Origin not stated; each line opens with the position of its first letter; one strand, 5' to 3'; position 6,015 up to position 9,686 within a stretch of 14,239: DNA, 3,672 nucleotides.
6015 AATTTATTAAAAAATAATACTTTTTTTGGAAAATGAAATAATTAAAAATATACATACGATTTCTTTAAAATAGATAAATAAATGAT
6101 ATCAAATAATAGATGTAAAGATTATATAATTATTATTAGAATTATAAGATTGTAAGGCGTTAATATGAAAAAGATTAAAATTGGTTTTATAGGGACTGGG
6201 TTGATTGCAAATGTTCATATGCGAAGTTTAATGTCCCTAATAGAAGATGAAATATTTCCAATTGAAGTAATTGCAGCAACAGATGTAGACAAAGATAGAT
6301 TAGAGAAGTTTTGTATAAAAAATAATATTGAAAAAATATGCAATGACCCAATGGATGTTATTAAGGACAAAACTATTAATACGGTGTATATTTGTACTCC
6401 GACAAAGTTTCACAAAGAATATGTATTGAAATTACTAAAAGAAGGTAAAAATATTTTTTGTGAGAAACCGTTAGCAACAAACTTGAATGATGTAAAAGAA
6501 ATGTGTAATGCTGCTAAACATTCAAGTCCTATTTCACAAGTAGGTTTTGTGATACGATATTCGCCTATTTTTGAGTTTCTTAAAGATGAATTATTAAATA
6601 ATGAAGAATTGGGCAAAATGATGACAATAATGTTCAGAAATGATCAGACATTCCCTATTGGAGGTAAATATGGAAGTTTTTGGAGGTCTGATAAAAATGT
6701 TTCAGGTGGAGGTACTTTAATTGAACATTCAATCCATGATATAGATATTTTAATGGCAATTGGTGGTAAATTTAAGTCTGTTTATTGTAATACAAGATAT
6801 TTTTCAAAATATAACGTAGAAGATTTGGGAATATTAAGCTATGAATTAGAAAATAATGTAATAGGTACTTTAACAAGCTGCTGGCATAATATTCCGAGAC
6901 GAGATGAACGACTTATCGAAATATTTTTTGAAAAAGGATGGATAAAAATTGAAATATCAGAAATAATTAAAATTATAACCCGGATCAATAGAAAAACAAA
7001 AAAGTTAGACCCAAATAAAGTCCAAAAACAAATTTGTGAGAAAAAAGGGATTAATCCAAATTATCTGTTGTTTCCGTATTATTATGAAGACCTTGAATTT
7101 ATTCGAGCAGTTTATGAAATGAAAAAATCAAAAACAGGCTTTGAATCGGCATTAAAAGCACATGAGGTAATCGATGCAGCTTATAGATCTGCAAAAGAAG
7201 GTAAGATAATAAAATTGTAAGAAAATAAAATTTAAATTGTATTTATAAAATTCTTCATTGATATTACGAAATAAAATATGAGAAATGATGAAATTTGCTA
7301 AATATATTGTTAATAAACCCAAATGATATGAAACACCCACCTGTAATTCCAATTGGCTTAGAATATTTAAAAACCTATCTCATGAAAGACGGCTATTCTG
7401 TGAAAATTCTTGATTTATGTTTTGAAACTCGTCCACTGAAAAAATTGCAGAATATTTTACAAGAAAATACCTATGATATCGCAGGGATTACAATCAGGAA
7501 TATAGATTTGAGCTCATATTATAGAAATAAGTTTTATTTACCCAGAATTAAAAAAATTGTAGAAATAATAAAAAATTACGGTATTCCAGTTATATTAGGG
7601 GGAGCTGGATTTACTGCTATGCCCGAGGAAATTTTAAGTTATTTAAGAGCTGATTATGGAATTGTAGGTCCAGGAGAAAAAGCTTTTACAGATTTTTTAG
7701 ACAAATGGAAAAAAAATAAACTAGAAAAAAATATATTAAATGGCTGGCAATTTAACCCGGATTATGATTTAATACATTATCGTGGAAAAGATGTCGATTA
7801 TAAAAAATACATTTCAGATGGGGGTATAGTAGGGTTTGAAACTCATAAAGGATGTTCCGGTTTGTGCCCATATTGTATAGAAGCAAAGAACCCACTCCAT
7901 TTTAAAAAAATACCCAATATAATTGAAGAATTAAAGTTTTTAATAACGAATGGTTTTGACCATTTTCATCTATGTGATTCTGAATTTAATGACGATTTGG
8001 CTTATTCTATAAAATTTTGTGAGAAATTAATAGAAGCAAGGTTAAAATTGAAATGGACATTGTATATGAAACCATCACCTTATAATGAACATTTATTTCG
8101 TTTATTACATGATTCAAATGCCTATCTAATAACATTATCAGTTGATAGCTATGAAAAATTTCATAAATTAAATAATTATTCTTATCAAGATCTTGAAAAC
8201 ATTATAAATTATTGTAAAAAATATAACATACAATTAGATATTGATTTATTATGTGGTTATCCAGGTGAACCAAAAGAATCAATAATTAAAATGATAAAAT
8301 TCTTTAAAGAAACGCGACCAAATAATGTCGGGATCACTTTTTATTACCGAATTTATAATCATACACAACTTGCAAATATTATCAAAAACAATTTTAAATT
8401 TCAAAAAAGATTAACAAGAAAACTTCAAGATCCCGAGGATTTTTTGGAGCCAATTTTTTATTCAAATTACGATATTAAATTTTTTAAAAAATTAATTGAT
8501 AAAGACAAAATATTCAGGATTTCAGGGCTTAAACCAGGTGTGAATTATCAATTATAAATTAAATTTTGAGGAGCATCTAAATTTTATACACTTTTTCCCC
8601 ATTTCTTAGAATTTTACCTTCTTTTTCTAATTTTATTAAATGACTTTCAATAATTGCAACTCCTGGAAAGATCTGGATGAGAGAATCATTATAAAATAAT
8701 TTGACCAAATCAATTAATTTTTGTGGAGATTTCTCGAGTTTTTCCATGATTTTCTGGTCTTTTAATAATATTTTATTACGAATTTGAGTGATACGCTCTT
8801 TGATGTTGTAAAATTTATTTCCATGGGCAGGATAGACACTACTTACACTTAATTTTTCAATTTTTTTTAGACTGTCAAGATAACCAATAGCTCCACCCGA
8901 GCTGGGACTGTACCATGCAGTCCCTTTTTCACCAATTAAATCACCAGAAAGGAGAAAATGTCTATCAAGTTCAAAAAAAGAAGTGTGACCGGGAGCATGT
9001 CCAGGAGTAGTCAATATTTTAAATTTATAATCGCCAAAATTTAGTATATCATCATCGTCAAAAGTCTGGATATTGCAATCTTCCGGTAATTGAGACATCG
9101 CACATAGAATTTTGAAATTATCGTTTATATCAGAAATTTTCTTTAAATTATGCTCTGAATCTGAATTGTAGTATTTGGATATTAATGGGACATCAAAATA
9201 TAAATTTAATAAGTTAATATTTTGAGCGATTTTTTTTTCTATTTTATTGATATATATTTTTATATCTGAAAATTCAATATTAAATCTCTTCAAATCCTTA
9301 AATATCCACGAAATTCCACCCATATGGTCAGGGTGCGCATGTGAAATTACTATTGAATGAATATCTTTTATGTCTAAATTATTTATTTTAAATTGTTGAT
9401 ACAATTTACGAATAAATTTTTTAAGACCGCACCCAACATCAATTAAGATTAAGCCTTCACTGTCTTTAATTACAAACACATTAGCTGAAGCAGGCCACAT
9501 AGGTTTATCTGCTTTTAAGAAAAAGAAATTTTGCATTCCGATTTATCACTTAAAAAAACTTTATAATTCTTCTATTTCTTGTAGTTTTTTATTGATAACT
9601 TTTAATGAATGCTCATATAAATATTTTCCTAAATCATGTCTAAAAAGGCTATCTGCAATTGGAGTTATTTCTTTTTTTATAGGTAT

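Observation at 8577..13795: Self-contained five-gene divergent unit: MBL hydrolase + two paralogous regulators | GNAT + CorA-like channel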

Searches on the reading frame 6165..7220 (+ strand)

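Call 3: search_protein_families(library=pfam, proteins=[window:6165-7220:+], max_evalue=0.01)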
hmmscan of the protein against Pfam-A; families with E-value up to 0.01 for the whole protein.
window:6165-7220:+ (351 aa): 4 families
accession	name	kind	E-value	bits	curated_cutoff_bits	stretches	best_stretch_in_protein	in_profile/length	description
PF01408.29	GFO_IDH_MocA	-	3.7e-26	92.6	24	1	4-128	1-120/120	Oxidoreductase family, NAD-binding Rossmann fold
PF22725.1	GFO_IDH_MocA_C3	-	3e-17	63.2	27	1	142-260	6-123/124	GFO/IDH/MocA C-terminal domain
PF02894.22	GFO_IDH_MocA_C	-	6.8e-17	62.4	22.9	1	142-351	2-218/218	Oxidoreductase family, C-terminal alpha/beta domain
PF04069.17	OpuAC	-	0.005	16.9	21.2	1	66-160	166-244/257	Substrate binding domain of ABC-type glycine betaine transport system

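Call 4: search_protein_families(library=ncbifam, proteins=[window:6165-7220:+], max_evalue=0.01)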
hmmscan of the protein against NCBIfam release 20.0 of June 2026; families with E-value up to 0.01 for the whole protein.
window:6165-7220:+ (351 aa): 11 families
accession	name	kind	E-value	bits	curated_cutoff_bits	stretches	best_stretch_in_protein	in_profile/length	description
TIGR04380.1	myo_inos_iolG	equivalog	2e-38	132.1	355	1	3-350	1-330/330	inositol 2-dehydrogenase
NF040723.1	UDP-GlcNAcDh_Arch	equivalog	4.5e-28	98.6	450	1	4-258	1-233/302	UDP-N-acetylglucosamine 3-dehydrogenase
NF052479.1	LevoglcsnDh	equivalog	6.2e-27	94.3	650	1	1-214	1-216/386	levoglucosan dehydrogenase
NF052679.1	InsChiInosDhIolG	equivalog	7.3e-22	77.8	540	1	4-206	3-192/343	bifunctional inositol 2-dehydrogenase/D-chiro-inositol 1-dehydrogenase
NF041392.1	XylDh_Gfo6_Halo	equivalog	1.2e-12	47.3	350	1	69-187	81-199/350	D-xylose 1-dehydrogenase Gfo6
NF058563.1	BT_2159_fam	equivalog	1.3e-10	40.8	650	1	4-155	1-146/350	disaccharide 3-dehydrogenase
NF008607.0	PRK11579.1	subfamily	7.8e-10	38.3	330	1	2-207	3-196/346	oxidoreductase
NF007574.0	PRK10206.1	equivalog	3.2e-09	36.3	352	1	57-161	52-155/345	oxidoreductase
NF009830.0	PRK13304.1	equivalog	0.00027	20.5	267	1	4-98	2-89/265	aspartate dehydrogenase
NF058561.1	BT_2158_fam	equivalog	0.00044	19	750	1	35-152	59-177/487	glycoside 3-dehydrogenase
NF005384.0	PRK06928.1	exception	0.0038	16.8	301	1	5-80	3-74/277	pyrroline-5-carboxylate reductase ProG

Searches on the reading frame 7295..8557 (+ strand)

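Call 3: search_protein_families(library=pfam, proteins=[window:7295-8557:+], max_evalue=0.01)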
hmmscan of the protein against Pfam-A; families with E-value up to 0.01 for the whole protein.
window:7295-8557:+ (420 aa): 2 families
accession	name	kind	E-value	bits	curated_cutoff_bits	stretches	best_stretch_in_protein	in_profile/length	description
PF02310.24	B12-binding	-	7e-17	61.8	32.1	1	17-134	12-120/121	B12 binding domain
PF04055.27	Radical_SAM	-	5.8e-12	46.5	29.5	1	183-336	3-165/166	Radical SAM superfamily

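Call 4: search_protein_families(library=ncbifam, proteins=[window:7295-8557:+], max_evalue=0.01)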
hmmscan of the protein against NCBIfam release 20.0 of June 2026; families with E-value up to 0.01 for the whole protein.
window:7295-8557:+ (420 aa): 15 families
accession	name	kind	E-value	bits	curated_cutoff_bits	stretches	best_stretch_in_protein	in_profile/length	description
TIGR04072.2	rSAM_ladder_B12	equivalog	2.1e-55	188.1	360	1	4-391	2-392/443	lipid biosynthesis B12-binding/radical SAM protein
TIGR04428.1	B12_rSAM_trp_MT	equivalog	5.9e-39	133.9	500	2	4-134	2-133/558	tryptophan 2-C-methyltransferase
TIGR04385.1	B12_rSAM_cofa1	equivalog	2.1e-24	86.6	450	1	7-286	8-307/438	B12 lower ligand biosynthesis radical SAM protein BzaD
TIGR04479.1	bcpD_PhpK_rSAM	subfamily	3.8e-16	58.5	600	1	20-351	73-420/504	PhpK family radical SAM P-methyltransferase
TIGR04013.1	B12_SAM_MJ_1487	hypoth_equivalog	2.3e-11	43.1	251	1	71-195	45-168/382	TIGR04013 family B12-binding domain/radical SAM domain-containing protein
TIGR04014.1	B12_SAM_MJ_0865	equivalog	8.4e-11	41.3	360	1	77-224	49-209/434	methyl-coenzyme M reductase glutamine C-methyltransferase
NF038361.1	rSAM_Sden_1168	equivalog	1.6e-09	36.9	575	1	161-338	265-449/560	Sden_1168 family B12-binding radical SAM P-methyltransferase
TIGR03471.1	HpnJ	equivalog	2.8e-09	36.4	577.6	1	178-391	197-415/472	hopanoid biosynthesis associated radical SAM protein HpnJ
TIGR01578.1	MiaB-like-B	hypoth_equivalog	7.9e-09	34.8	314.7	1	294-379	264-350/421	tRNA (N(6)-L-threonylcarbamoyladenosine(37)-C(2))-methylthiotransferase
TIGR00089.1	TIGR00089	subfamily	4.6e-07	29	251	1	84-361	58-338/429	MiaB/RimO family radical SAM methylthiotransferase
TIGR01125.1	TIGR01125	equivalog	5.7e-07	28.9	356.95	1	185-355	144-331/432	30S ribosomal protein S12 methylthiotransferase RimO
NF045585.1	rSAM_slr0320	equivalog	1.8e-05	23.5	775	1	156-309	214-373/511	photosystem II high light acclimation radical SAM protein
TIGR04295.1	B12_rSAM_oligo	hypoth_equivalog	8.4e-05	21.4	400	0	175-285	197-303/422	TIGR04295 family B12-binding domain-containing radical SAM protein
NF040542.1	rSAM_RCCLKC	equivalog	0.00017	20.8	450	1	160-340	163-350/423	arsinothricin biosynthesis radical SAM protein ArsL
NF040546.1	rSAM_CUAEP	equivalog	0.0081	14.9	500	0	182-340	175-341/468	CUAEP/CCAEP-tail radical SAM (seleno)protein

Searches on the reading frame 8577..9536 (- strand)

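Call 3: search_protein_families(library=pfam, proteins=[window:8577-9536:-], max_evalue=0.01)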
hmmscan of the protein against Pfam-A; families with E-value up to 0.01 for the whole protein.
window:8577-9536:- (319 aa): 4 families
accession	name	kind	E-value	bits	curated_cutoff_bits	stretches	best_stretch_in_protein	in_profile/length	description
PF00753.33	Lactamase_B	-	1e-21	78.2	22.7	2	16-79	4-64/196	Metallo-beta-lactamase superfamily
PF19583.5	ODP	-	1.2e-07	32.2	27.2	1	18-202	3-138/194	ODP family beta lactamase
PF12706.13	Lactamase_B_2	-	2.6e-05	24.4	27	1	30-80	3-52/200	Beta-lactamase superfamily domain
PF16661.11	Lactamase_B_6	-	0.0012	18.7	27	1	28-142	7-114/193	Metallo-beta-lactamase superfamily domain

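Call 4: search_protein_families(library=ncbifam, proteins=[window:8577-9536:-], max_evalue=0.01)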
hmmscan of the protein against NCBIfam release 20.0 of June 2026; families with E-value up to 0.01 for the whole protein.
window:8577-9536:- (319 aa): 43 families (the best 25 are shown)
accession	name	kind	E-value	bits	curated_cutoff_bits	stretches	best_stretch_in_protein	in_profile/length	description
NF053820.1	MBLfold_Strvi7410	exception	2.6e-15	56.7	525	1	18-289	24-304/343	Strvi_7410 family MBL fold metallo-hydrolase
NF033105.1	bla_subclass_B3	equivalog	6.1e-14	51.9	240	2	20-78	25-81/257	subclass B3 metallo-beta-lactamase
NF012229.1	bla_class_B_core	domain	2e-12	47.5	100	1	17-187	14-136/139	metallo-beta-lactamase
TIGR03413.1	GSH_gloB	equivalog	9.1e-12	44.9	200.8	1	154-246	81-172/248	hydroxyacylglutathione hydrolase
TIGR04558.1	SoxH_rel_PQQ_1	hypoth_equivalog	2.3e-10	40.1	300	2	18-84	34-96/285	quinoprotein relay system zinc metallohydrolase 1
NF000405.1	HARLDQ_not_B3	exception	3.4e-09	36.7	350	2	22-77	44-97/267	HARLDQ motif MBL-fold protein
TIGR02651.1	RNase_Z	equivalog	4.9e-09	35.7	292.95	1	21-146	21-134/302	ribonuclease Z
NF000469.2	CAR_gen_B3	exception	8.3e-09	34.9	500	1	20-78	76-132/311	CAR family subclass B3 metallo-beta-lactamase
NF012140.0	blaBJP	exception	1.3e-08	34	600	1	19-80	56-115/294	BJP family subclass B3 metallo-beta-lactamase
NF007597.0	PRK10241.1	equivalog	2.4e-08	33.6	421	1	156-291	86-217/251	hydroxyacylglutathione hydrolase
NF047979.1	lactonase_AidB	equivalog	8.5e-08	31.8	360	1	12-75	45-110/271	AidB family quorum-quenching N-acyl homoserine lactonase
NF033184.1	B3_Acin_new1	exception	1e-07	31.3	580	1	27-106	58-134/283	putative subclass B3 metallo-beta-lactamase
NF000427.2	blaCAU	exception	2e-07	30.6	500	0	81-187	55-156/262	CAU/MBL1b family subclass B3 metallo-beta-lactamase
TIGR03675.1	arCOG00543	equivalog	2.3e-07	29.4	580.2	1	21-80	191-250/631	beta-CASP ribonuclease aCPSF1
NF000801.0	PRK00055.1-3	equivalog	2.7e-07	29.9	252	1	21-127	23-125/307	ribonuclease Z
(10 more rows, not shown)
